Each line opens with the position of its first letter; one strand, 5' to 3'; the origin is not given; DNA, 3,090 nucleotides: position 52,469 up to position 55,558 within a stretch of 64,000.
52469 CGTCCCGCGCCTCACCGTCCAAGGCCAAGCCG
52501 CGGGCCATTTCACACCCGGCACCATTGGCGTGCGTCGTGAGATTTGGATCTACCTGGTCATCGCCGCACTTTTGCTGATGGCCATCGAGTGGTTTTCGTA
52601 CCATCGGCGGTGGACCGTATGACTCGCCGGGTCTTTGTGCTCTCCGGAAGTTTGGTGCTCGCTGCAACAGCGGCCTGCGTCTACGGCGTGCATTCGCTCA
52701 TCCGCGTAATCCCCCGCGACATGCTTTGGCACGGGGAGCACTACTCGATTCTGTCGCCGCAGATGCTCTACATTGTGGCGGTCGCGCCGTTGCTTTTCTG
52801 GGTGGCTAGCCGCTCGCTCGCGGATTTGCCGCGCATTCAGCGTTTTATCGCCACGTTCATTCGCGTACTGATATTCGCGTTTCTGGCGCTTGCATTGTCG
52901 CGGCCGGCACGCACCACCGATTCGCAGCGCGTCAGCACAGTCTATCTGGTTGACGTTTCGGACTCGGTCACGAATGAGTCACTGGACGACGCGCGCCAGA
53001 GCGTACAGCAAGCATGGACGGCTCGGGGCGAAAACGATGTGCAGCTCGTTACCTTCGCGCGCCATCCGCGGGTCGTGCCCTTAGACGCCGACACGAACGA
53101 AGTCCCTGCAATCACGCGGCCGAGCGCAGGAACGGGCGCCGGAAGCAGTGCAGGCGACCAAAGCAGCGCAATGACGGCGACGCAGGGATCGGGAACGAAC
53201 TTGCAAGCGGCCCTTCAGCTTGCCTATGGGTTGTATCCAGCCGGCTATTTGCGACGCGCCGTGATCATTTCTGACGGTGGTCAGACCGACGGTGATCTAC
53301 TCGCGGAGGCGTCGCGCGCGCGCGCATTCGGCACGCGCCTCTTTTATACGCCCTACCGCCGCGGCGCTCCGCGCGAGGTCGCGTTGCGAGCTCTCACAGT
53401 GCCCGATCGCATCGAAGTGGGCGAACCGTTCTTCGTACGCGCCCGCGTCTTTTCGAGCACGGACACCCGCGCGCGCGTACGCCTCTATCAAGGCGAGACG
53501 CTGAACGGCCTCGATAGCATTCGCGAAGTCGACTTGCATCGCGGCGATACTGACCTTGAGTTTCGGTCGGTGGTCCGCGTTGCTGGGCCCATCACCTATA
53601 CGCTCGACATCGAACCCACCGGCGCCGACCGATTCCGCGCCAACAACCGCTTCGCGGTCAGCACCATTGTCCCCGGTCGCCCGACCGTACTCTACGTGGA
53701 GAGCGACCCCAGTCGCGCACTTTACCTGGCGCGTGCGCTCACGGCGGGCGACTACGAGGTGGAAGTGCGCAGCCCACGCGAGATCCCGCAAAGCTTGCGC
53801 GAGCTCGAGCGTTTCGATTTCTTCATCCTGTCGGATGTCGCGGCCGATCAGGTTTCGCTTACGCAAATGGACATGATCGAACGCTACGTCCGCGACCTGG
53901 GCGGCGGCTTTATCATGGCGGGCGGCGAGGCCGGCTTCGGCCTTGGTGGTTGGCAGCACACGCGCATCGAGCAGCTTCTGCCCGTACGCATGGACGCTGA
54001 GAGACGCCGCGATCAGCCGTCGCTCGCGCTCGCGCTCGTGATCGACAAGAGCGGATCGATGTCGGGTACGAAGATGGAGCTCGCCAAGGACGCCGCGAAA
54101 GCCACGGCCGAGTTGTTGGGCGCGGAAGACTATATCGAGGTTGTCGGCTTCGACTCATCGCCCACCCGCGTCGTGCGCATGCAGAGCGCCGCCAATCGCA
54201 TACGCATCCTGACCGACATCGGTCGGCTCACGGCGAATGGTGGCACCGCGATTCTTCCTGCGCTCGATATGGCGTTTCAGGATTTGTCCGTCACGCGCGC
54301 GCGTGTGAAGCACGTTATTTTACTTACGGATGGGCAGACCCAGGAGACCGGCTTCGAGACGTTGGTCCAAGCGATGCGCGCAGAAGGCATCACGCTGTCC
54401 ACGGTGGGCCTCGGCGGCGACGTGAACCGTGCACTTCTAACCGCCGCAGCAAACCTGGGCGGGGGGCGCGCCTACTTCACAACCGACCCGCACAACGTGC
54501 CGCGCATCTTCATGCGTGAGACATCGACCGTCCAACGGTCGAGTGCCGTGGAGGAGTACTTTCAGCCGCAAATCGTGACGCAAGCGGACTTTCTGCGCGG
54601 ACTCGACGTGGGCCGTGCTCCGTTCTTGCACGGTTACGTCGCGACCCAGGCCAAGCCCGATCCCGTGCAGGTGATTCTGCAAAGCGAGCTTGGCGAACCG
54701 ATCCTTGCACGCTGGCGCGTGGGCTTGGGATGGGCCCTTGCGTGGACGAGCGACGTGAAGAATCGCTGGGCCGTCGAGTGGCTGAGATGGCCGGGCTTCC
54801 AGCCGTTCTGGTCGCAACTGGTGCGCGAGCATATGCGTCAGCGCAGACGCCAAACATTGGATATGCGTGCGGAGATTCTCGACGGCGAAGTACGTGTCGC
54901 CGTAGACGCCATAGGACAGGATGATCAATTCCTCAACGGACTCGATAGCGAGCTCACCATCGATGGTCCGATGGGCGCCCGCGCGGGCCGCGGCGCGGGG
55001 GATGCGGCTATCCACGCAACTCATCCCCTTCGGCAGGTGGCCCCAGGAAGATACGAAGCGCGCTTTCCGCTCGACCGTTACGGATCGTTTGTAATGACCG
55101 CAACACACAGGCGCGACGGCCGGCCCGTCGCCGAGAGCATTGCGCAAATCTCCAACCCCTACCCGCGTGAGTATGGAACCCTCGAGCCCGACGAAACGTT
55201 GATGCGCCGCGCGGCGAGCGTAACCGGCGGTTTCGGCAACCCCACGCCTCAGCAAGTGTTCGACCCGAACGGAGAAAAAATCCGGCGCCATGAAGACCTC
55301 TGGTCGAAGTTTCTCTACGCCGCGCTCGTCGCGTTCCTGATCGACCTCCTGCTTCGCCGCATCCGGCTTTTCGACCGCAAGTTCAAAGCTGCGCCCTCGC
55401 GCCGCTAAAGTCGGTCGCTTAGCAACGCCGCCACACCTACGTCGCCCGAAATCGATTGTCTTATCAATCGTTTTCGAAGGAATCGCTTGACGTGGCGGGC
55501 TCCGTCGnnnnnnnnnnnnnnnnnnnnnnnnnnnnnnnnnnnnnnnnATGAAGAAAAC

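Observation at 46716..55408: Five-gene MoxR / DUF58 / VWA membrane cluster led by a Gln/Gly-rich coiled-coil protein; a conserved architecture with unresolved function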

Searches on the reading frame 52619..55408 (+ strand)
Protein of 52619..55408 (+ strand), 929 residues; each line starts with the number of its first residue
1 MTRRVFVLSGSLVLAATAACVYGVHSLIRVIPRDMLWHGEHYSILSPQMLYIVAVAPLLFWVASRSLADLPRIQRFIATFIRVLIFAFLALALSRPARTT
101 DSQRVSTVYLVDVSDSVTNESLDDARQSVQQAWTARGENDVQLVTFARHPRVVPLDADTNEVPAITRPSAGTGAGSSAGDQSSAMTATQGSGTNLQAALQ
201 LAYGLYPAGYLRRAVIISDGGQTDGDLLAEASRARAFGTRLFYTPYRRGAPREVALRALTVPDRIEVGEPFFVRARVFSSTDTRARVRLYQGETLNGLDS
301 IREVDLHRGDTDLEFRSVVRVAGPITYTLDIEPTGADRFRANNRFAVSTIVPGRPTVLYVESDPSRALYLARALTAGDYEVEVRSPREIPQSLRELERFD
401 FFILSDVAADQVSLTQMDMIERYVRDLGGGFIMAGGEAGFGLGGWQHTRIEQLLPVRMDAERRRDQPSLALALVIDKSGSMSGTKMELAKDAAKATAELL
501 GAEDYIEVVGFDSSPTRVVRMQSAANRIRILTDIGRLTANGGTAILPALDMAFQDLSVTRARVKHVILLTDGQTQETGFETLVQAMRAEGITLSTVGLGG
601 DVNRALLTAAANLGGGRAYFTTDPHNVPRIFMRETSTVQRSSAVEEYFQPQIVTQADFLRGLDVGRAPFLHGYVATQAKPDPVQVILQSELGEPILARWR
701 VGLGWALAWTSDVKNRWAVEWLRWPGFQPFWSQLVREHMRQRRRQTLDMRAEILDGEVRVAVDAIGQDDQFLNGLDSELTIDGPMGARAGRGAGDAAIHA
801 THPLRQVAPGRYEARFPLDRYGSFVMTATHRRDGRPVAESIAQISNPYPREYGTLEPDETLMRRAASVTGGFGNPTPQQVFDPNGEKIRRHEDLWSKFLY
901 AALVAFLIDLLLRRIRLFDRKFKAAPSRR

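Call 5: search_protein_families(library=pfam, proteins=[window:52619-55408:+], max_evalue=0.01)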
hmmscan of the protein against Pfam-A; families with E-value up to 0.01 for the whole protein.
window:52619-55408:+ (929 aa): 7 families
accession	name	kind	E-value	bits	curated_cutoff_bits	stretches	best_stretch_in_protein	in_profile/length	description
PF00092.34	VWA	-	6e-26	92.2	23.8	2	471-630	2-171/174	von Willebrand factor type A domain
PF13519.12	VWA_2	-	1e-23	84.4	27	2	472-573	2-107/107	von Willebrand factor type A domain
PF13768.12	VWA_3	-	7.8e-19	68.7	27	1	470-620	2-155/155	von Willebrand factor type A domain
PF07090.17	GATase1_like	-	6.4e-11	42.7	27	2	649-734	155-241/247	Putative glutamine amidotransferase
PF05762.20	VWA_CoxE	-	3.2e-05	23.9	26.4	1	455-594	43-183/222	VWA domain containing CoxE-like protein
PF09967.15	DUF2201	-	9.9e-05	22.9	26.4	1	471-575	1-92/123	VWA-like domain (DUF2201)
PF24157.1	DUF7408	-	0.0066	16.9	27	0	357-461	2-92/174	Domain of unknown function (DUF7408)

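Call 6: search_protein_families(library=ncbifam, proteins=[window:52619-55408:+], max_evalue=0.01)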
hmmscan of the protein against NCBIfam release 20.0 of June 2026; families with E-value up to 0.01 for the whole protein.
window:52619-55408:+ (929 aa): 3 families
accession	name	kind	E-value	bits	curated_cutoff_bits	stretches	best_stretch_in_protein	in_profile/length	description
TIGR03788.1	marine_srt_targ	equivalog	4.6e-25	88.1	551.65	1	471-627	274-434/629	marine proteobacterial sortase target protein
TIGR00868.1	hCaCC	subfamily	1.4e-11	43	900.85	1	472-623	308-465/863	calcium-activated chloride channel protein 1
TIGR03436.1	acidobact_VWFA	subfamily_domain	2.7e-05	23.8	81.25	0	458-610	69-231/324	VWA domain-containing protein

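Call 25: find_homologous_proteins(query=window:52619-55408:+)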
Query window:52619-55408:+ (929 aa): 1742 proteins with E <= 0.001 among 8000 candidates; the best 120 are listed.
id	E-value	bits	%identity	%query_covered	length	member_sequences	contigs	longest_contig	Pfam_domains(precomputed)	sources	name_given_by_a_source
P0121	0.0e+0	2069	100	100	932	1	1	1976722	PF13768.13,PF00092.35,PF07090.18,PF13519.13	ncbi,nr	ncbi:MAG: VWA domain-containing protein [Sandaracinaceae bacterium]|nr:VWA domain-containing protein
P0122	0.0e+0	1799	86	100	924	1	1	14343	PF13768.13,PF00092.35,PF07090.18,PF13519.13,PF05762.21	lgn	-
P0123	0.0e+0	1428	71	96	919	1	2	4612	PF13768.13,PF00092.35,PF07090.18,PF13519.13,PF05762.21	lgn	-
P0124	0.0e+0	1404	72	96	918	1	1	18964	PF13768.13,PF00092.35,PF07090.18,PF13519.13,PF05762.21,PF09967.16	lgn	-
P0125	0.0e+0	1398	68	97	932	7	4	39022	PF13768.13,PF00092.35,PF07090.18,PF13519.13,PF05762.21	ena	-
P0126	0.0e+0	1391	69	97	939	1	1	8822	PF13768.13,PF00092.35,PF07090.18,PF13519.13,PF05762.21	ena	-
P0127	0.0e+0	1390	71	96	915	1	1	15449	PF13768.13,PF00092.35,PF07090.18,PF13519.13,PF05762.21,PF09967.16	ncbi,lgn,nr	ncbi:MAG TPA: VWA domain-containing protein [Sandaracinaceae bacterium LLY-WYZ-13_1]|nr:VWA domain-c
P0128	0.0e+0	1389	68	97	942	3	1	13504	PF13768.13,PF00092.35,PF07090.18,PF13519.13,PF05762.21,PF09967.16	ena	-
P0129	0.0e+0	1385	70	96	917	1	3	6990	PF13768.13,PF00092.35,PF07090.18,PF13519.13,PF05762.21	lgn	-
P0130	0.0e+0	1383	70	96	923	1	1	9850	PF13768.13,PF00092.35,PF07090.18,PF13519.13,PF05762.21,PF09967.16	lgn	-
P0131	0.0e+0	1377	70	96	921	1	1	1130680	PF13768.13,PF00092.35,PF07090.18,PF13519.13,PF05762.21,PF09967.16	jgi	jgi:secreted protein with Ig-like and vWFA domain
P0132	0.0e+0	1376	70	96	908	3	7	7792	PF13768.13,PF00092.35,PF07090.18,PF13519.13,PF05762.21,PF09967.16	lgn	-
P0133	0.0e+0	1373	68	96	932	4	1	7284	PF13768.13,PF00092.35,PF07090.18,PF13519.13,PF09967.16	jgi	jgi:Mg-chelatase subunit ChlD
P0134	0.0e+0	1370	67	100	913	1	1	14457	PF13768.13,PF00092.35,PF07090.18,PF13519.13,PF05762.21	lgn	-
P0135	0.0e+0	1367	71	92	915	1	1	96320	PF13768.13,PF00092.35,PF07090.18,PF13519.13,PF05762.21,PF09967.16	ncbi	-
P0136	0.0e+0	1366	68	100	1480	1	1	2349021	PF13768.13,PF11775.14,PF00092.35,PF07090.18,PF13519.13,PF05762.21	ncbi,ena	-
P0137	0.0e+0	1362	67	97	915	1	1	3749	PF13768.13,PF00092.35,PF07090.18,PF13519.13,PF05762.21,PF09967.16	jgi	jgi:uncharacterized membrane protein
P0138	0.0e+0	1362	69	93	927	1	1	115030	PF13768.13,PF00092.35,PF07090.18,PF13519.13,PF05762.21,PF09967.16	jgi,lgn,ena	-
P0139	0.0e+0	1361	70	92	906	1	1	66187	PF13768.13,PF00092.35,PF07090.18,PF13519.13,PF05762.21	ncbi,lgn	-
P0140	0.0e+0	1359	69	92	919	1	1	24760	PF13768.13,PF00092.35,PF07090.18,PF13519.13,PF05762.21,PF09967.16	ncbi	-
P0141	0.0e+0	1356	70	96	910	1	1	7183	PF13768.13,PF00092.35,PF07090.18,PF13519.13,PF05762.21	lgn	-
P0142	0.0e+0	1355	70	96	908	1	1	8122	PF13768.13,PF00092.35,PF07090.18,PF13519.13,PF05762.21,PF09967.16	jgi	jgi:Ca-activated chloride channel homolog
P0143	0.0e+0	1353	67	100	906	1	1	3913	PF13768.13,PF00092.35,PF07090.18,PF13519.13,PF05762.21,PF09967.16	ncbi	-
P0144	0.0e+0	1352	68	97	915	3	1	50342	PF13768.13,PF00092.35,PF07090.18,PF13519.13,PF05762.21,PF09967.16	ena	-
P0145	0.0e+0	1346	67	100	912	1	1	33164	PF13768.13,PF00092.35,PF07090.18,PF13519.13,PF05762.21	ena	-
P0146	0.0e+0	1341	69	96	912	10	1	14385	PF13768.13,PF00092.35,PF07090.18,PF13519.13,PF05762.21,PF09967.16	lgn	-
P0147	0.0e+0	1341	68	94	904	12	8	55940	PF13768.13,PF00092.35,PF07090.18,PF13519.13,PF05762.21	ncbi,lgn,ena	ncbi:MAG: VWA domain-containing protein [Sandaracinaceae bacterium]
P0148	0.0e+0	1341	69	92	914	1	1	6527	PF13768.13,PF00092.35,PF07090.18,PF13519.13,PF05762.21,PF09967.16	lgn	-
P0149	0.0e+0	1340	68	95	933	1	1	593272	PF13768.13,PF00092.35,PF07090.18,PF13519.13,PF05762.21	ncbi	-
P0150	0.0e+0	1337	68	96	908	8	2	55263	PF13768.13,PF00092.35,PF07090.18,PF13519.13,PF05762.21,PF09967.16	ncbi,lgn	-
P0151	0.0e+0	1331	69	92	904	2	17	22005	PF13768.13,PF00092.35,PF07090.18,PF13519.13,PF05762.21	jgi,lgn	-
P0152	0.0e+0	1329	66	99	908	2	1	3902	PF13768.13,PF00092.35,PF07090.18,PF13519.13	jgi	jgi:Ca-activated chloride channel family protein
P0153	0.0e+0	1327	68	96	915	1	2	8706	PF13768.13,PF00092.35,PF07090.18,PF13519.13,PF05762.21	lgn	-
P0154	0.0e+0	1327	68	96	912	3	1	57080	PF13768.13,PF00092.35,PF07090.18,PF13519.13,PF05762.21,PF09967.16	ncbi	ncbi:MAG: VWA domain-containing protein [Sandaracinaceae bacterium]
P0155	0.0e+0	1326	65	99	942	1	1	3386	PF13768.13,PF00092.35,PF07090.18,PF13519.13,PF05762.21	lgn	-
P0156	0.0e+0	1326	68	96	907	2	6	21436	PF13768.13,PF00092.35,PF07090.18,PF13519.13,PF05762.21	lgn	-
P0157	0.0e+0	1325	69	96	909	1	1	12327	PF13768.13,PF00092.35,PF07090.18,PF13519.13,PF10138.16,PF05762.21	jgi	jgi:Ca-activated chloride channel family protein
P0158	0.0e+0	1321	67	92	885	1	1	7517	PF13768.13,PF00092.35,PF07090.18,PF13519.13,PF05762.21,PF09967.16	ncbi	-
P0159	0.0e+0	1317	66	99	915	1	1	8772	PF13768.13,PF00092.35,PF07090.18,PF13519.13,PF05762.21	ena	-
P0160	0.0e+0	1314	66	99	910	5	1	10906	PF13768.13,PF00092.35,PF07090.18,PF13519.13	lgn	-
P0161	0.0e+0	1314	67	96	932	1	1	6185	PF13768.13,PF00092.35,PF07090.18,PF13519.13,PF05762.21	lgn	-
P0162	0.0e+0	1314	67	94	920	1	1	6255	PF13768.13,PF00092.35,PF07090.18,PF13519.13,PF05762.21,PF09967.16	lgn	-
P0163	0.0e+0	1314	68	96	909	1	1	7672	PF13768.13,PF00092.35,PF07090.18,PF13519.13,PF05762.21,PF09967.16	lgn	-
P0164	0.0e+0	1312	68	96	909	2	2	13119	PF13768.13,PF00092.35,PF07090.18,PF13519.13,PF09967.16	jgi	-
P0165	0.0e+0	1310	67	96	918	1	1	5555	PF13768.13,PF00092.35,PF07090.18,PF13519.13,PF05762.21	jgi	jgi:uncharacterized membrane protein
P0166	0.0e+0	1309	68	96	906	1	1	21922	PF13768.13,PF00092.35,PF07090.18,PF13519.13,PF05762.21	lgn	-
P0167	0.0e+0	1308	67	96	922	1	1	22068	PF13768.13,PF00092.35,PF07090.18,PF13519.13,PF05762.21,PF09967.16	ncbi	-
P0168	0.0e+0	1308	66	98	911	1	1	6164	PF13768.13,PF00092.35,PF07090.18,PF13519.13,PF05762.21,PF09967.16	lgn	-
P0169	0.0e+0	1307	68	96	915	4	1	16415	PF13768.13,PF00092.35,PF07090.18,PF13519.13,PF05762.21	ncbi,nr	ncbi:MAG: VWA domain-containing protein [Sandaracinaceae bacterium]|nr:VWA domain-containing protein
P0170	0.0e+0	1305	66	93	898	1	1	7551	PF13768.13,PF00092.35,PF07090.18,PF13519.13,PF05762.21,PF09967.16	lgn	-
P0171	0.0e+0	1304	65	99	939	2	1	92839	PF13768.13,PF00092.35,PF07090.18,PF13519.13,PF09967.16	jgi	-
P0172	0.0e+0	1303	65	96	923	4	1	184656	PF13768.13,PF00092.35,PF07090.18,PF13519.13,PF05762.21,PF09967.16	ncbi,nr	ncbi:MAG: VWA domain-containing protein [Sandaracinaceae bacterium]|nr:VWA domain-containing protein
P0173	0.0e+0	1299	67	96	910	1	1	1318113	PF13768.13,PF00092.35,PF07090.18,PF13519.13,PF05762.21,PF09967.16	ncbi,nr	ncbi:MAG: VWA domain-containing protein [Sandaracinaceae bacterium]|nr:VWA domain-containing protein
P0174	0.0e+0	1297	65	96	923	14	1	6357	PF13768.13,PF00092.35,PF07090.18,PF13519.13,PF05762.21,PF09967.16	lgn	-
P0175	0.0e+0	1296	66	93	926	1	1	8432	PF13768.13,PF00092.35,PF07090.18,PF13519.13,PF05762.21,PF09967.16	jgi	jgi:uncharacterized membrane protein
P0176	0.0e+0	1295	67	96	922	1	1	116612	PF13768.13,PF00092.35,PF07090.18,PF13519.13,PF05762.21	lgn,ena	-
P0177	0.0e+0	1293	67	95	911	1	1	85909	PF13768.13,PF00092.35,PF07090.18,PF13519.13,PF05762.21,PF09967.16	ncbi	-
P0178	0.0e+0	1291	66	95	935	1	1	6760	PF13768.13,PF00092.35,PF07090.18,PF13519.13,PF05762.21,PF09967.16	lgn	-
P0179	0.0e+0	1288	65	93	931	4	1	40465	PF13768.13,PF00092.35,PF07090.18,PF13519.13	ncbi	ncbi:MAG: VWA domain-containing protein [Polyangiales bacterium]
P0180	0.0e+0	1286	64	99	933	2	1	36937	PF13768.13,PF00092.35,PF07090.18,PF13519.13,PF05762.21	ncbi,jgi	jgi:Ca-activated chloride channel family protein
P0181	0.0e+0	1284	68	93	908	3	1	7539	PF13768.13,PF00092.35,PF07090.18,PF13519.13,PF05762.21,PF09967.16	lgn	-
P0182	0.0e+0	1283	64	100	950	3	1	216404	PF13768.13,PF00092.35,PF07090.18,PF13519.13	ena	-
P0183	0.0e+0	1280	65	99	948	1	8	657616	PF13768.13,PF00092.35,PF07090.18,PF13519.13,PF05762.21,PF09967.16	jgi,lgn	jgi:Mg-chelatase subunit ChlD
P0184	0.0e+0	1278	62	98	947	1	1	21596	PF13768.13,PF00092.35,PF07090.18,PF13519.13,PF05762.21,PF09967.16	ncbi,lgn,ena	-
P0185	0.0e+0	1276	66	93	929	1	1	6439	PF13768.13,PF00092.35,PF07090.18,PF13519.13,PF05762.21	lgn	-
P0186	0.0e+0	1275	66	95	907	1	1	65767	PF13768.13,PF00092.35,PF07090.18,PF13519.13,PF05762.21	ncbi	ncbi:MAG: VWA domain-containing protein [Sandaracinaceae bacterium]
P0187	0.0e+0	1273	66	96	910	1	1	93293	PF13768.13,PF00092.35,PF07090.18,PF13519.13,PF05762.21,PF09967.16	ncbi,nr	ncbi:MAG: VWA domain-containing protein [Sandaracinaceae bacterium]|nr:VWA domain-containing protein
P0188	0.0e+0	1271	67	92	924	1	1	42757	PF13768.13,PF00092.35,PF07090.18,PF13519.13,PF05762.21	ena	-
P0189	0.0e+0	1270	66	93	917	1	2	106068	PF13768.13,PF00092.35,PF07090.18,PF13519.13,PF05762.21,PF09967.16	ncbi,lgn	ncbi:MAG: VWA domain-containing protein [Sandaracinaceae bacterium]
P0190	0.0e+0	1268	64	96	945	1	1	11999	PF13768.13,PF00092.35,PF07090.18,PF13519.13,PF05762.21,PF09967.16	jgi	jgi:Mg-chelatase subunit ChlD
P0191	0.0e+0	1267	64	99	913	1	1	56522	PF13768.13,PF00092.35,PF07090.18,PF13519.13,PF05762.21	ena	-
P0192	0.0e+0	1262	66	95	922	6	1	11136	PF13768.13,PF00092.35,PF07090.18,PF13519.13,PF05762.21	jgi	jgi:Ca-activated chloride channel family protein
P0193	0.0e+0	1259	65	95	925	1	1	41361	PF13768.13,PF00092.35,PF07090.18,PF13519.13,PF05762.21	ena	-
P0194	0.0e+0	1258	65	91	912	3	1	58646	PF13768.13,PF00092.35,PF07090.18,PF13519.13,PF05762.21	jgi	jgi:Ca-activated chloride channel homolog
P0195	0.0e+0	1258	64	96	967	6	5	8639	PF13768.13,PF00092.35,PF07090.18,PF13519.13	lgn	-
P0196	0.0e+0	1256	66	93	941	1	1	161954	PF13768.13,PF00092.35,PF07090.18,PF13519.13,PF05762.21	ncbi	-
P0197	0.0e+0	1256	66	95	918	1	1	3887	PF13768.13,PF00092.35,PF07090.18,PF13519.13,PF09967.16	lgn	-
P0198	0.0e+0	1255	66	95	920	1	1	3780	PF13768.13,PF00092.35,PF07090.18,PF13519.13,PF05762.21,PF09967.16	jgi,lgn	-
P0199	0.0e+0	1252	64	96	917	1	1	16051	PF13768.13,PF00092.35,PF07090.18,PF13519.13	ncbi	ncbi:MAG: VWA domain-containing protein [Myxococcota bacterium]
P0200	0.0e+0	1252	65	93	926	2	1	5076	PF13768.13,PF00092.35,PF07090.18,PF13519.13,PF05762.21,PF09967.16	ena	-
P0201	0.0e+0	1243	65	93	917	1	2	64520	PF13768.13,PF00092.35,PF07090.18,PF13519.13,PF05762.21,PF09967.16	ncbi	-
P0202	0.0e+0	1234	64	96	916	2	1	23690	PF13768.13,PF00092.35,PF07090.18,PF13519.13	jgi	jgi:Ca-activated chloride channel homolog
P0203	0.0e+0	1232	66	92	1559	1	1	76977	PF13768.13,PF00092.35,PF07090.18,PF13519.13,PF05762.21,PF07584.17,PF09967.16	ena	-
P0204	0.0e+0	1227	63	93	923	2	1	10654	PF13768.13,PF00092.35,PF07090.18,PF13519.13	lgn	-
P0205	0.0e+0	1227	64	95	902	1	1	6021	PF13768.13,PF00092.35,PF07090.18,PF13519.13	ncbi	ncbi:MAG: VWA domain-containing protein, partial [Myxococcota bacterium]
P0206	0.0e+0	1222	63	93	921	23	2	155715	PF13768.13,PF00092.35,PF07090.18,PF13519.13,PF05762.21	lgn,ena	-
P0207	0.0e+0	1221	64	93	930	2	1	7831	PF13768.13,PF00092.35,PF07090.18,PF13519.13,PF09967.16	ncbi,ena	-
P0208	0.0e+0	1218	65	95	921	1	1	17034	PF13768.13,PF00092.35,PF07090.18,PF13519.13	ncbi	ncbi:MAG: VWA domain-containing protein [Myxococcota bacterium]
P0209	0.0e+0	1216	63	95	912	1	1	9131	PF13768.13,PF00092.35,PF07090.18,PF13519.13,PF05762.21,PF09967.16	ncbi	-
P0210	0.0e+0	1215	61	99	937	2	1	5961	PF13768.13,PF00092.35,PF07090.18,PF13519.13,PF05762.21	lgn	-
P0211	0.0e+0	1211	62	93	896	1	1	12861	PF13768.13,PF00092.35,PF07090.18,PF13519.13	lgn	-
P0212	0.0e+0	1211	63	93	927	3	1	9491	PF13768.13,PF00092.35,PF07090.18,PF13519.13,PF05762.21,PF09967.16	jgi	jgi:Mg-chelatase subunit ChlD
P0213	0.0e+0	1209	60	98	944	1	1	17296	PF13768.13,PF00092.35,PF07090.18,PF13519.13,PF05762.21,PF09967.16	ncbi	-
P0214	0.0e+0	1209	60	97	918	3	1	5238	PF13768.13,PF00092.35,PF07090.18,PF13519.13,PF05762.21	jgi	jgi:Ca-activated chloride channel homolog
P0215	0.0e+0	1209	61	96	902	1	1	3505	PF13768.13,PF00092.35,PF07090.18,PF13519.13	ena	-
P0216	0.0e+0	1199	62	95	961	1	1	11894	PF13768.13,PF00092.35,PF07090.18,PF13519.13,PF05762.21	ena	-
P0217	0.0e+0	1189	72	80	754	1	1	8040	PF13768.13,PF00092.35,PF07090.18,PF13519.13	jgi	jgi:Ca-activated chloride channel family protein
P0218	0.0e+0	1183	61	98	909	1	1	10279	PF13768.13,PF00092.35,PF07090.18,PF13519.13,PF05762.21,PF09967.16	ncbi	-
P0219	0.0e+0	1181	66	88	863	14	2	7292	PF13768.13,PF00092.35,PF07090.18,PF13519.13,PF05762.21,PF09967.16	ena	-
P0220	0.0e+0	1179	62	95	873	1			PF13768.13,PF00092.35,PF07090.18,PF13519.13,PF05762.21,PF09967.16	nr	nr:VWA domain-containing protein [Myxococcota bacterium]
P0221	0.0e+0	1163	60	93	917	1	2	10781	PF13768.13,PF00092.35,PF07090.18,PF13519.13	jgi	jgi:Ca-activated chloride channel family protein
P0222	0.0e+0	1158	62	93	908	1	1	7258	PF13768.13,PF00092.35,PF07090.18,PF13519.13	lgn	-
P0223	0.0e+0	1153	61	95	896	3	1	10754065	PF13768.13,PF00092.35,PF07090.18,PF13519.13,PF09967.16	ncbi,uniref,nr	ncbi:VWA domain-containing protein [Sandaracinus amylolyticus]|uniref:VWA domain-containing protein 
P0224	0.0e+0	1146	58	96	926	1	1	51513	PF13768.13,PF00092.35,PF07090.18,PF13519.13,PF09967.16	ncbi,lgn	-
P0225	0.0e+0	1138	57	99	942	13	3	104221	PF13768.13,PF00092.35,PF07090.18,PF13519.13,PF10138.16,PF05762.21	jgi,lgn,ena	-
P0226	0.0e+0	1136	59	96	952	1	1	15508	PF13768.13,PF00092.35,PF07090.18,PF13519.13,PF05762.21,PF09967.16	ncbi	-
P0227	0.0e+0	1126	60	95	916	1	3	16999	PF13768.13,PF00092.35,PF07090.18,PF13519.13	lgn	-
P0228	0.0e+0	1124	57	96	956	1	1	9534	PF13768.13,PF00092.35,PF07090.18,PF13519.13,PF05762.21,PF09967.16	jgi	jgi:Ca-activated chloride channel family protein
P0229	0.0e+0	1124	56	99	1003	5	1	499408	PF13768.13,PF00092.35,PF07090.18,PF13519.13,PF05762.21,PF09967.16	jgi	-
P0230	0.0e+0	1122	56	98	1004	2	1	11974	PF13768.13,PF00092.35,PF07090.18,PF13519.13,PF05762.21,PF09967.16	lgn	-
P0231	0.0e+0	1122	57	96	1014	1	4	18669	PF13768.13,PF00092.35,PF07090.18,PF13519.13,PF05762.21,PF09967.16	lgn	-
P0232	0.0e+0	1121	57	96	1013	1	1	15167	PF13768.13,PF00092.35,PF07090.18,PF13519.13,PF05762.21,PF09967.16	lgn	-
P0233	0.0e+0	1121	56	98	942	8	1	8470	PF13768.13,PF00092.35,PF07090.18,PF13519.13,PF05762.21,PF09967.16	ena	-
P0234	0.0e+0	1120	57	96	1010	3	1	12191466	PF13768.13,PF00092.35,PF07090.18,PF13519.13,PF05762.21,PF09967.16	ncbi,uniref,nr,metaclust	ncbi:hypothetical protein AKJ09_08288 [Labilithrix luteola]|uniref:VWFA domain-containing protein n=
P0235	0.0e+0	1120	57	98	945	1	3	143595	PF13768.13,PF00092.35,PF07090.18,PF13519.13,PF05762.21,PF09967.16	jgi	jgi:Ca-activated chloride channel family protein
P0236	0.0e+0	1119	57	96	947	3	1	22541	PF13768.13,PF00092.35,PF07090.18,PF13519.13,PF05762.21,PF09967.16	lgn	-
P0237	0.0e+0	1118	57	96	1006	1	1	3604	PF13768.13,PF00092.35,PF07090.18,PF13519.13,PF05762.21,PF09967.16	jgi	jgi:Ca-activated chloride channel family protein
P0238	0.0e+0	1117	57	96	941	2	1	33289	PF13768.13,PF00092.35,PF07090.18,PF13519.13,PF05762.21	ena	-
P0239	0.0e+0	1117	57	96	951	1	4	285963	PF13768.13,PF00092.35,PF07090.18,PF13519.13,PF05762.21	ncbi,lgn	-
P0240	0.0e+0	1116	58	96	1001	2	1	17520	PF13768.13,PF00092.35,PF07090.18,PF13519.13,PF05762.21,PF09967.16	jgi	jgi:Ca-activated chloride channel homolog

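Call 26: find_encoding_contigs(protein=P0121, flank=10000, max_places=2)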
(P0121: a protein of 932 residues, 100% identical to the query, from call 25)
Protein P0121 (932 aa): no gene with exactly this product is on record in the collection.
